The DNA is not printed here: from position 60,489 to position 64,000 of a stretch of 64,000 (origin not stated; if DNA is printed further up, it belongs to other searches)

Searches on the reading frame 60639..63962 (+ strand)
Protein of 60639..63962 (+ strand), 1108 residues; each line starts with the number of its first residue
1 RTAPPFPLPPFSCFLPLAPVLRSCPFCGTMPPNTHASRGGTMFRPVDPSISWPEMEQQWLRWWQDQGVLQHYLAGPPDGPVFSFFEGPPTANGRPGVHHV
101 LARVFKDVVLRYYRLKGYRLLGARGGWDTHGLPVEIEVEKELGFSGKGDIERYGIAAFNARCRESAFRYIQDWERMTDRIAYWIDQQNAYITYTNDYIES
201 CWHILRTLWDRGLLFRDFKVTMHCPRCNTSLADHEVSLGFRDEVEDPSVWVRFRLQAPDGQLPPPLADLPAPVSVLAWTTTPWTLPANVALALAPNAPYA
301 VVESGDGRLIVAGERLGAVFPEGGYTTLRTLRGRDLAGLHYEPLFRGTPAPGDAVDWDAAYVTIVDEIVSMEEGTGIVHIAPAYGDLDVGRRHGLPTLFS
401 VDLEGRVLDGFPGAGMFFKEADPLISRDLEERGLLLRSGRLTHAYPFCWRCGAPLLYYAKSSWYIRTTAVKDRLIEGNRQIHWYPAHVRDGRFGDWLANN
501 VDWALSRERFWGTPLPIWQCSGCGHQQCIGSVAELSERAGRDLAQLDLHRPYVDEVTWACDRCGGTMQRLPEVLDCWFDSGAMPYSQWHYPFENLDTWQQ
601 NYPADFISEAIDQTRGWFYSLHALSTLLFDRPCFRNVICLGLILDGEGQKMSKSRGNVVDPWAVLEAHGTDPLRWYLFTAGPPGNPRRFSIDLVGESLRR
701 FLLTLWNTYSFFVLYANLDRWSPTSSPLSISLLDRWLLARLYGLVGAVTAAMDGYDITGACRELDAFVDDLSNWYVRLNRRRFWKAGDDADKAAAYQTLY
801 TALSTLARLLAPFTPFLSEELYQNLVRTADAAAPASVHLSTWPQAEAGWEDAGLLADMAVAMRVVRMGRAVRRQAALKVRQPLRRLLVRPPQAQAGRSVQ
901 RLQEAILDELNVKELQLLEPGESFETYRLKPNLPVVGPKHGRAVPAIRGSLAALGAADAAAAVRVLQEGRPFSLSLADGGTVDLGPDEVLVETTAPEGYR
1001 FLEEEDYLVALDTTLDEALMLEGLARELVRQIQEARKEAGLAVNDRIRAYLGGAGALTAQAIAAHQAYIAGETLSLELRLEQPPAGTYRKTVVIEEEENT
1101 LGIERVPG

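Call 88: search_protein_families(library=pfam, proteins=[window:60639-63962:+], max_evalue=0.00001)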
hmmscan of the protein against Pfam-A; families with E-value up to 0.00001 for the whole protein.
window:60639-63962:+ (1108 aa): 4 families
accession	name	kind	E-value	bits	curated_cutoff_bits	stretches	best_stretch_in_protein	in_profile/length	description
PF00133.28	tRNA-synt_1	-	3.2e-108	362.6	22.7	1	58-680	1-405/414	tRNA synthetases class I (I, L, M and V)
PF19302.4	DUF5915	-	3.1e-39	135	27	1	904-1106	2-195/195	Domain of unknown function (DUF5915)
PF08264.19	Anticodon_1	-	2.5e-33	115.5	25.1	1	734-884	1-145/148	Anticodon-binding domain of tRNA ligase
PF09334.17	tRNA-synt_1g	-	3.6e-13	49.5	20.1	0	644-692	321-369/391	tRNA synthetases class I (M)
